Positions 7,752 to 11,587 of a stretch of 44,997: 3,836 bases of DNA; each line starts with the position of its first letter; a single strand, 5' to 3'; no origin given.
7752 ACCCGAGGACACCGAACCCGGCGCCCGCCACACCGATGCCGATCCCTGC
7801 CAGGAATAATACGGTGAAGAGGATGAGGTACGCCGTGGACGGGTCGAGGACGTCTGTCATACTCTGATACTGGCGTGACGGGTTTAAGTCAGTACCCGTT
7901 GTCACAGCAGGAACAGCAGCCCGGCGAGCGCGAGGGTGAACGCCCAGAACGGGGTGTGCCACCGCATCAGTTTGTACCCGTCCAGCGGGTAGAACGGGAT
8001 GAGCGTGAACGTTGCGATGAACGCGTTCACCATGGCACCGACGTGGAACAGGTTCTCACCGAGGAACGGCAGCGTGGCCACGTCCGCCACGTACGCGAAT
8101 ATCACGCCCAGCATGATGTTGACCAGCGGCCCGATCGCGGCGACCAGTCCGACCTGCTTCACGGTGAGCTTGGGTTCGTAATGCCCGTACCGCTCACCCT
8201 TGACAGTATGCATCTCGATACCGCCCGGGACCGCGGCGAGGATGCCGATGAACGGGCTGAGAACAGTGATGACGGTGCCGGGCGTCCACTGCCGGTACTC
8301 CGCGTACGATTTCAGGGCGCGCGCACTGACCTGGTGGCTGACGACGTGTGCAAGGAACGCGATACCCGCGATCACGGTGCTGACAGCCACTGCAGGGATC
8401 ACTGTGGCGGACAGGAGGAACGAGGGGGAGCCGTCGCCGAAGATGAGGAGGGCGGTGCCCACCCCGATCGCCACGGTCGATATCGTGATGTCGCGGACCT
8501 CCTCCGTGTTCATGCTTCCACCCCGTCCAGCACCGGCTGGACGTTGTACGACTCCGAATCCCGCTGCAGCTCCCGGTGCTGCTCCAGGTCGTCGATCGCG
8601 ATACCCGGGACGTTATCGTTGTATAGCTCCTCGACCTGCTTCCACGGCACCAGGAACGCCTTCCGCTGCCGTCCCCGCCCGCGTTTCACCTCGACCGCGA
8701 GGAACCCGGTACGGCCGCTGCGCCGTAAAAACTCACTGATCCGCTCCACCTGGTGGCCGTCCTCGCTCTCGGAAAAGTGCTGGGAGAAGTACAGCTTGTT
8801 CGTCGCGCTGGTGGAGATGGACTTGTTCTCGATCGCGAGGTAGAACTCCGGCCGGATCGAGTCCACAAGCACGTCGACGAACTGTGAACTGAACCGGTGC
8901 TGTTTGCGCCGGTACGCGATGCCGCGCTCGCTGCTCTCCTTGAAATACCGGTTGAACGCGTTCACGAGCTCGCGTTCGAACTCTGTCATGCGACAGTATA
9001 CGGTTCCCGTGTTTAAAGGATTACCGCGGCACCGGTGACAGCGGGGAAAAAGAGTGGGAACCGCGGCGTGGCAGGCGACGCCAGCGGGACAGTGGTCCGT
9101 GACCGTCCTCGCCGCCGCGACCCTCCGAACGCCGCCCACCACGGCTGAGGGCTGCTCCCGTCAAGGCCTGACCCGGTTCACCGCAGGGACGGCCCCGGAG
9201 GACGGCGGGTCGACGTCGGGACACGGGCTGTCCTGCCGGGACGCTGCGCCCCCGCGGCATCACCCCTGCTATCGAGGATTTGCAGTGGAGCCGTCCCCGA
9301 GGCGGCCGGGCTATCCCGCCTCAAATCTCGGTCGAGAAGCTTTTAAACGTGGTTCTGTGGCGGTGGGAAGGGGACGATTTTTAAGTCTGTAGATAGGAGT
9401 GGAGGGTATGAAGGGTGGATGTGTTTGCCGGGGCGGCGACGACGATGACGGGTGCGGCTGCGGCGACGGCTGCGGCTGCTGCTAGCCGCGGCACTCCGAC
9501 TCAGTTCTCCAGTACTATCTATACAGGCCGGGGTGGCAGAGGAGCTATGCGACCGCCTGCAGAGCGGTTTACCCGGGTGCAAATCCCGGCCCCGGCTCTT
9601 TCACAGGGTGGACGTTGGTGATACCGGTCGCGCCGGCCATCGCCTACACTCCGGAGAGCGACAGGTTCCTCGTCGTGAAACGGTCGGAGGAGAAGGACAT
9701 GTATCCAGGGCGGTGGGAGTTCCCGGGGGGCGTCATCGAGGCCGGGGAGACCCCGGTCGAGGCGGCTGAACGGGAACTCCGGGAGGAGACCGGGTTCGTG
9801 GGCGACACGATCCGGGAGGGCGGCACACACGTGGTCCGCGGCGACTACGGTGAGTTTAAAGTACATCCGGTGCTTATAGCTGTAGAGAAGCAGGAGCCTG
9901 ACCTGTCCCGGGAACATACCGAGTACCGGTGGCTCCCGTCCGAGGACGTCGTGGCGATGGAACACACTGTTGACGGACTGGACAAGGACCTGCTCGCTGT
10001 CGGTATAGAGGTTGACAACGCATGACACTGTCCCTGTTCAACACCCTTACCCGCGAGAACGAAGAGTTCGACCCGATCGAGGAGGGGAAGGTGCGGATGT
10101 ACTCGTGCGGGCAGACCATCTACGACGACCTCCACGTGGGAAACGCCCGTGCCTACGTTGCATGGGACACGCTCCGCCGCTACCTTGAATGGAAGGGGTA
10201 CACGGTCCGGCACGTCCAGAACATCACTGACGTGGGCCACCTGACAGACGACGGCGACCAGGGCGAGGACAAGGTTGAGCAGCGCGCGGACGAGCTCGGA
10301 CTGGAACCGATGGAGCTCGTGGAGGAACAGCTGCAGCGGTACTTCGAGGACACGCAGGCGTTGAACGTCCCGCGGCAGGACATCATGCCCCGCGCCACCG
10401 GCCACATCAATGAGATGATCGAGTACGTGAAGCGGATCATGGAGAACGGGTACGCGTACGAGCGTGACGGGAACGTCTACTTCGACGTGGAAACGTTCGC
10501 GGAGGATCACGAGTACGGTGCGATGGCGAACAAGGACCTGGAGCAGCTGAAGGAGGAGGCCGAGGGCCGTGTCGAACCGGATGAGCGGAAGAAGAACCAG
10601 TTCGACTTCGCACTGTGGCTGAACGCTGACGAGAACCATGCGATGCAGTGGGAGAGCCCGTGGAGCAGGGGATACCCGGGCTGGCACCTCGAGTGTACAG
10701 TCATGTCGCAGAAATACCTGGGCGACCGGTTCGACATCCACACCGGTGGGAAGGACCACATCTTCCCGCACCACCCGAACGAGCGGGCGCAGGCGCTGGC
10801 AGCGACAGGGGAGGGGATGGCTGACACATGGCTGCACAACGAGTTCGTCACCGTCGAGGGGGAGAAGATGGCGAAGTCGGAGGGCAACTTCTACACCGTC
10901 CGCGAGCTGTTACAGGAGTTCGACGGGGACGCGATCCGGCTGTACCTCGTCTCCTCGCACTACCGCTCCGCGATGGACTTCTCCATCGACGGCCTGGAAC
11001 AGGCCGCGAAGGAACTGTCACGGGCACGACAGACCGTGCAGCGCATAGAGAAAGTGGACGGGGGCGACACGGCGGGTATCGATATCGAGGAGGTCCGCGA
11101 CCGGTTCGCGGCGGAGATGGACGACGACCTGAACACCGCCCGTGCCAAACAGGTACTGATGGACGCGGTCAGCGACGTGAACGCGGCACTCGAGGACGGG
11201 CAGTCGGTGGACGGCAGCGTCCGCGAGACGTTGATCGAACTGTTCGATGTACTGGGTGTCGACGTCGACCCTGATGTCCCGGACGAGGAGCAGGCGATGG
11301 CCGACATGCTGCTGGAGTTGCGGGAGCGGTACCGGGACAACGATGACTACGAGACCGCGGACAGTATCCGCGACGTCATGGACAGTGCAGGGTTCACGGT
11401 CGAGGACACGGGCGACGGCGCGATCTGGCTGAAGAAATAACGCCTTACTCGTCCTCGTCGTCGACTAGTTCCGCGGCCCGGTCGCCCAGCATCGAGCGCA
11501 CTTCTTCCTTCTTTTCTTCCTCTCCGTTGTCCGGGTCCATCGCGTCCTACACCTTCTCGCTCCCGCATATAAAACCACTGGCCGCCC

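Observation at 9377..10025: Cys-rich 25-codon ORF directly upstream of tRNA-Cys, a Nudix gene and cysS: possible cysteine-sensing leader or metallothionein-like micropeptide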

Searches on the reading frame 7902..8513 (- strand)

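Call 44: search_protein_families(library=pfam, proteins=[window:7902-8513:-], max_evalue=0.001)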
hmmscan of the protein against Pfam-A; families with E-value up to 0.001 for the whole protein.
window:7902-8513:- (203 aa): 1 family
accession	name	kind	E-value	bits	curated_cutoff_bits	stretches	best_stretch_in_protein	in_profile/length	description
PF02163.28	Peptidase_M50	-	5e-06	26.5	27.2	0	154-184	161-191/221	Peptidase family M50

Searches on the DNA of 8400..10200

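Call 6: search_rna_families(source=window, start=8400, end=10200, threshold=evalue, max_evalue=10)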
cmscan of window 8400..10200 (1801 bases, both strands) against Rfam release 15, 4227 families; matches with E-value up to 10: 7.
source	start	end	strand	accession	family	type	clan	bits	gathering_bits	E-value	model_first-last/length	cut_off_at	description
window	9052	9321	-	RF01857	Archaea_SRP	Gene;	CL00003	79.7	96.5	1.1e-17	1-317/317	no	Archaeal signal recognition particle RNA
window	9527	9597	+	RF00005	tRNA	Gene; tRNA;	CL00001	53.4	29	3.2e-10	1-71/71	no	tRNA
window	9190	9246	+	RF03357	mir-1842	Gene; miRNA;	-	19.7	81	1.6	1-60/60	no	mir-1842 microRNA precursor family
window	10057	10099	+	RF01143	sR16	Gene; snRNA; snoRNA; CD-box;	-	17.7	70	2.1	1-53/53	no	Small nucleolar RNA sR16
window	9470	9489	-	RF01834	fiv_FSE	Cis-reg; frameshift_element;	-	14.8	53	4.7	1-20/35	no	ribosomal frameshift site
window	10054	10099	+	RF01119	sR32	Gene; snRNA; snoRNA; CD-box;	-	14.7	40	0.55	1-57/57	no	Small nucleolar RNA sR32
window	8445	8470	-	RF01702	Cyano-2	Gene; sRNA;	-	14.4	40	0.99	162-187/204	no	Cyano-2 RNA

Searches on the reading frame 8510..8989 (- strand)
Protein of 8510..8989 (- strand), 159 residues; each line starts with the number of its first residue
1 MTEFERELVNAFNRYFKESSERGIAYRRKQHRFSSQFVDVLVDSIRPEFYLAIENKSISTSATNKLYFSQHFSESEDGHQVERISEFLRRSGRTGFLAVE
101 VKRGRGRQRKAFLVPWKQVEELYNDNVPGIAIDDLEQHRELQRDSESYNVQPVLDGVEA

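Call 44: search_protein_families(library=pfam, proteins=[window:8510-8989:-], max_evalue=0.001)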
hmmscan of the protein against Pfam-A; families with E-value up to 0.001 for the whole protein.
window:8510-8989:- (159 aa): 1 family
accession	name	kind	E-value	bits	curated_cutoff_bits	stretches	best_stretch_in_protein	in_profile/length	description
PF01870.24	Hjc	-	1.5e-05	25.3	21.1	1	4-104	2-84/93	Archaeal holliday junction resolvase (hjc)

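Call 45: search_protein_families(library=ncbifam, proteins=[window:8510-8989:-], max_evalue=0.001)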
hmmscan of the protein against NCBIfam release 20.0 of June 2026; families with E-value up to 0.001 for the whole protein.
window:8510-8989:- (159 aa): 0 families

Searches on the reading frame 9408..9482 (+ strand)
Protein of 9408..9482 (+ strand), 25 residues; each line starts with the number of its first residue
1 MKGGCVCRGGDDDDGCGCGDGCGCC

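Call 20: search_protein_families(library=pfam, proteins=[window:9408-9482:+], max_evalue=10)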
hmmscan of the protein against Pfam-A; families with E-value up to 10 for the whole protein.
seq(25 aa): 0 families

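Call 21: search_protein_families(library=ncbifam, proteins=[window:9408-9482:+], max_evalue=10)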
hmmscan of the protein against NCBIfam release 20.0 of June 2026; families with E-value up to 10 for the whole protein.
seq(25 aa): 0 families

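Call 24: search_solved_structures(query=A1, max_evalue=10)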
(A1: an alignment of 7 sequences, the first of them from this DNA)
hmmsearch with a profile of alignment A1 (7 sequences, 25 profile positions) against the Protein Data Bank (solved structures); distinct sequences matched with E-value up to 10: 1.
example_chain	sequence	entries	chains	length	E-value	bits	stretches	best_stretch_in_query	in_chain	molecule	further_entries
2kak_A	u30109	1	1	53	0.34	14.4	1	16-25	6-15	EC protein I/II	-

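Call 43: list_cluster_members(proteins=[window:9408-9482:+, window:9399-9482:+, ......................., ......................, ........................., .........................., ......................])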
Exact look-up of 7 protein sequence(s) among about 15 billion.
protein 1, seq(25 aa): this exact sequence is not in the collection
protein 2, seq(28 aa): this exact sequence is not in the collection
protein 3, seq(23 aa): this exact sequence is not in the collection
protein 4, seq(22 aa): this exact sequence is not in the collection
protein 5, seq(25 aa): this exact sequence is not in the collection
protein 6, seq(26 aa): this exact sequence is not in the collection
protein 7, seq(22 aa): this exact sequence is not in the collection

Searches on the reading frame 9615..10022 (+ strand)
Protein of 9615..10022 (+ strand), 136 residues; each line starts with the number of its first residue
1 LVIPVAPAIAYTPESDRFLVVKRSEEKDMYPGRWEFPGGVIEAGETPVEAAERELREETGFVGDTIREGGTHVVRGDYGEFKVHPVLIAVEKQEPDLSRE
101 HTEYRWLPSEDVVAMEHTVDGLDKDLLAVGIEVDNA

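Call 44: search_protein_families(library=pfam, proteins=[window:9615-10022:+], max_evalue=0.001)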
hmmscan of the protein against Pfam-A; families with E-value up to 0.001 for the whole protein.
window:9615-10022:+ (136 aa): 2 families
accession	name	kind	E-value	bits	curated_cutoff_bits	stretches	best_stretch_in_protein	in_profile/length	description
PF00293.34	NUDIX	-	5.6e-21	75.4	21.1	1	8-116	7-120/134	NUDIX domain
PF14815.12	NUDIX_4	-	1.5e-08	34.9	35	1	15-112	9-98/113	NUDIX domain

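Call 45: search_protein_families(library=ncbifam, proteins=[window:9615-10022:+], max_evalue=0.001)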
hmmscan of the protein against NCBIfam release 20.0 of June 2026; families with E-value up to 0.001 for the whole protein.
window:9615-10022:+ (136 aa): 18 families
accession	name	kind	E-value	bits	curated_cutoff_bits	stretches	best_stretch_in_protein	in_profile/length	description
NF006530.0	PRK08999.1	equivalog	2.2e-14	53.2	245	1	3-111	6-111/315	Nudix family hydrolase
NF008044.0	PRK10776.1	equivalog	1.1e-11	44.7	148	1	15-114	15-112/130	8-oxo-dGTP diphosphatase MutT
TIGR00586.1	mutt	equivalog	3.7e-11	43.1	97.9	1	14-62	15-62/129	8-oxo-dGTP diphosphatase MutT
NF007834.0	PRK10546.1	equivalog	5.4e-10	39.2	156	1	14-127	13-122/135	pyrimidine (deoxy)nucleoside triphosphate diphosphatase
NF006961.0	PRK09438.1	equivalog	2.6e-09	36.7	103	1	9-61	14-61/151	dihydroneopterin triphosphate diphosphatase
NF011922.0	PRK15393.1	equivalog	6.9e-09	35.6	152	1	12-114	46-149/182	NUDIX hydrolase YfcD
NF012016.0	PRK15472.1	equivalog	1.5e-08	34.4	95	1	15-60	14-59/141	nucleoside triphosphatase NudI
NF001938.0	PRK00714.1-5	equivalog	3.6e-08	33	116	1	19-61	28-74/172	RNA pyrophosphohydrolase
NF041652.1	Nud_hyd_Dein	equivalog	3.7e-08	33.7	200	1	18-115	27-130/152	Nudix hydrolase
TIGR02705.1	nudix_YtkD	equivalog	4.7e-08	32.7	154.4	1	34-67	47-80/156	RNA deprotection pyrophosphohydrolase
NF001936.0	PRK00714.1-3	equivalog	4.1e-07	30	118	1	13-60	20-63/155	RNA pyrophosphohydrolase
NF008736.0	PRK11762.1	equivalog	8.8e-07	28.6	169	1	35-67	77-109/186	ADP compounds hydrolase NudE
NF001937.0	PRK00714.1-4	equivalog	2.8e-06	27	139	1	32-64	31-63/161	RNA pyrophosphohydrolase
NF001935.0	PRK00714.1-2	equivalog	4.4e-06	26.3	259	1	32-67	31-66/183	RNA pyrophosphohydrolase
NF002995.0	PRK03759.1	equivalog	1.2e-05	25.1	127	1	14-114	45-152/185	isopentenyl-diphosphate Delta-isomerase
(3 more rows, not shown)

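Call 53: find_homologous_proteins(query=window:9615-10022:+, max_evalue=1e-20)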
Query window:9615-10022:+ (136 aa): 4 proteins with E <= 1e-20 among 245 candidates.
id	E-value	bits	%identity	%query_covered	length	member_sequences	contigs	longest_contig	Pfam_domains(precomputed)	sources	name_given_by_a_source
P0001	1.4e-82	293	99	99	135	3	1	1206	PF00293.35,PF14815.13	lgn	-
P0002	3.5e-58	214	72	97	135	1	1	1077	PF00293.35,PF14815.13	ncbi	ncbi:MAG: NUDIX hydrolase [Candidatus Nanohaloarchaea archaeon]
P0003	1.7e-50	189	65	96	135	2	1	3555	PF00293.35,PF14815.13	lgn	-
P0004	2.6e-23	101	45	57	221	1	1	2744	PF00293.35,PF14815.13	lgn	-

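Call 54: find_encoding_contigs(protein=P0001, flank=3000, max_places=10)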
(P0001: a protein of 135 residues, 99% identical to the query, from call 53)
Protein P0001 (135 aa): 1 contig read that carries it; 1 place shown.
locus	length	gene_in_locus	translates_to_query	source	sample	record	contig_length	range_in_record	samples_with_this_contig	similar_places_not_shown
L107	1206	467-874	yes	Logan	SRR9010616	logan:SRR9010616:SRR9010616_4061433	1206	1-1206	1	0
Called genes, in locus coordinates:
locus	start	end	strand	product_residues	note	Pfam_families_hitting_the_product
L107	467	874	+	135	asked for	PF00293:NUDIX, PF14815:NUDIX_4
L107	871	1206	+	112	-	?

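Call 55: find_encoding_contigs(protein=P0003, flank=3000, max_places=10)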
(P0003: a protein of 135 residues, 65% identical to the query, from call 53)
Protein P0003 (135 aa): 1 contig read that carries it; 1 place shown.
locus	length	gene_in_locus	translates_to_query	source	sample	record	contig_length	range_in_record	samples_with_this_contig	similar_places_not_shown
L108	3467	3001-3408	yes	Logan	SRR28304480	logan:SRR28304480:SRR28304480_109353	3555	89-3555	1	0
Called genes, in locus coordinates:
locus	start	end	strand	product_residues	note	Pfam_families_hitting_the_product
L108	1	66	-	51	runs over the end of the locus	?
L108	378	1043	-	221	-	PF07853:DUF1648, PF13630:SdpI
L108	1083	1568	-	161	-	PF20358:DUF6653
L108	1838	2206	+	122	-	-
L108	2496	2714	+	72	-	-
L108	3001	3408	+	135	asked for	PF00293:NUDIX, PF14815:NUDIX_4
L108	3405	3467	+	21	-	?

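Call 56: find_encoding_contigs(protein=P0002, flank=3000, max_places=10)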
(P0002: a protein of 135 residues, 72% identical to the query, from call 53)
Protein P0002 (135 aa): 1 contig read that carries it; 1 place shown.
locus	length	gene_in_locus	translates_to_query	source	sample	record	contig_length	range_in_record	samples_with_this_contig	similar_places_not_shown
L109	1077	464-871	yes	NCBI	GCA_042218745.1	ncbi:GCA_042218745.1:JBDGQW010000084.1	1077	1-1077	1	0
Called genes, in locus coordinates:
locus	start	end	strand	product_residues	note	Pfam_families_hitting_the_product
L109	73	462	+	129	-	PF00293:NUDIX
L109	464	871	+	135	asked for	PF00293:NUDIX, PF14815:NUDIX_4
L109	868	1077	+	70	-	PF01406:tRNA-synt_1e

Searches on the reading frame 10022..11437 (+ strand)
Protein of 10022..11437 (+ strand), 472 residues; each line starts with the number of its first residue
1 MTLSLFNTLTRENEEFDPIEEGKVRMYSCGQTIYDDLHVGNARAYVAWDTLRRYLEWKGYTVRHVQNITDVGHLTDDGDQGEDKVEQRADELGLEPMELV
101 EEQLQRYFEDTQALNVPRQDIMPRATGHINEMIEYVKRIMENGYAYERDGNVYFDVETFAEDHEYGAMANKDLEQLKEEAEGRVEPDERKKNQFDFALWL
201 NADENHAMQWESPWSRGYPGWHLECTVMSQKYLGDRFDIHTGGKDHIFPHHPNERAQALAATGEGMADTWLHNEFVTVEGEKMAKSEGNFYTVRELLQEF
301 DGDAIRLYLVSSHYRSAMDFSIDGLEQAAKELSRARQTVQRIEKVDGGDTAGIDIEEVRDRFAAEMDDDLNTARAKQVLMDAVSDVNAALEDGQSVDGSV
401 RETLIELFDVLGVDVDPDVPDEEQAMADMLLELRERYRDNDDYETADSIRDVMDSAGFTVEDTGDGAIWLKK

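Call 7: find_related_loci(query=window:10022-11437:+, collection=genome_contigs, flank=3000)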
Query window:10022-11437:+ (472 aa) in genome_contigs; peptide patterns used: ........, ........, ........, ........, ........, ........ (x = any residue, [..] = any of these).
199 stretches matched a pattern; 66 encode a relative of the query (tblastn E <= 1e-3); 65 distinct loci.
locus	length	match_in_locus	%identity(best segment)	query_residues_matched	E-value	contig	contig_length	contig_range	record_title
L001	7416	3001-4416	87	1-472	0e+0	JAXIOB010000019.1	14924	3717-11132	MAG: Candidatus Asbonarchaeaceae archaeon isolate DAL-Ass_51_71C0R c_000000003089, whole genome shotgun sequence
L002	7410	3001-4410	72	1-471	0e+0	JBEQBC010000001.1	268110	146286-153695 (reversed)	MAG: Candidatus Nanohaloarchaea archaeon isolate 04_S200.metabat2_refined.015 NODE_3_length_268110_cov_42.989656, whole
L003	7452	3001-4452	71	1-471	0e+0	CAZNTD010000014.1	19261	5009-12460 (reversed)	MAG TPA_asm: uncultured archaeon isolate binchicken_co207_111 genome assembly, contig: NODE_2563_length_19261_cov_9.2460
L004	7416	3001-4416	75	1-472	0e+0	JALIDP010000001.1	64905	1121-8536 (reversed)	MAG: Candidatus Nanohalarchaeota archaeon QJJ-7 isolate QJJ-7_bin.66 NODE_1_length_64905_cov_5.519065, whole genome shot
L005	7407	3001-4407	71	1-471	0e+0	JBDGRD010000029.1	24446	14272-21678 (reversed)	MAG: Candidatus Nanohaloarchaea archaeon isolate DAL-Ass_40_74C4R DAL-Ass_40_74C4R_29, whole genome shotgun sequence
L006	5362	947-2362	72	1-471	0e+0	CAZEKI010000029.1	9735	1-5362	MAG TPA_asm: uncultured archaeon isolate binchicken_co207_324 genome assembly, contig: NODE_8242_length_9735_cov_4.21756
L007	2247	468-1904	69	1-471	0e+0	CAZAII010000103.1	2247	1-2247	MAG TPA_asm: uncultured archaeon isolate SRP185896_co1_405 genome assembly, contig: NODE_90576_length_2247_cov_7.197080,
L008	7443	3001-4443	69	1-471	0e+0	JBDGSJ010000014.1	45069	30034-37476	MAG: Candidatus Nanohaloarchaea archaeon isolate DAL-WCL_22_74C1R DAL-WCL_22_74C1R_14, whole genome shotgun sequence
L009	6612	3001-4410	69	1-471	0e+0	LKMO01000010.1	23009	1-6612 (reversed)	MAG: Nanohaloarchaea archaeon B1-Br10_U2g19 LB-BRINE-C600, whole genome shotgun sequence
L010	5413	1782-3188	67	1-471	0e+0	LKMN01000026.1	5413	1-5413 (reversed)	MAG: Nanohaloarchaea archaeon B1-Br10_U2g1 LB-BRINE-C13819, whole genome shotgun sequence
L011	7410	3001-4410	69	1-471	0e+0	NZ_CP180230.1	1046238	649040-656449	Candidatus Nanosalina sp. VS9-1 chromosome, complete genome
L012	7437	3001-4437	68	1-471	0e+0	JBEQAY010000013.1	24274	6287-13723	MAG: Candidatus Nanohaloarchaea archaeon isolate 04_S200.metabat_sspec.014_sub NODE_337_length_24274_cov_78.535263, whol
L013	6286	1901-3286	69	1-469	0e+0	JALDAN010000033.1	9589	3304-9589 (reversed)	MAG: Candidatus Nanohalarchaeota archaeon isolate NHA29 k141_189773_length_9589_cov_26.9045, whole genome shotgun sequen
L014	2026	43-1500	68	1-471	0e+0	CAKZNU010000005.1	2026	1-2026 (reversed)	MAG TPA_asm: uncultured euryarchaeote isolate ERR2683643_bin.0_CONCOCT_v1.1_MAG genome assembly, contig: ERZ1034569.1239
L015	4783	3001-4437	67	1-471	0e+0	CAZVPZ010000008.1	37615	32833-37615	MAG TPA_asm: uncultured archaeon isolate SRP185896_co1_382 genome assembly, contig: NODE_327_length_37615_cov_8.807455,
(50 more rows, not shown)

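Call 51: find_encoding_contigs(protein=window:10022-11437:+, flank=3000, max_places=10)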
Protein window:10022-11437:+ (472 aa): no gene with exactly this product is on record in the collection.
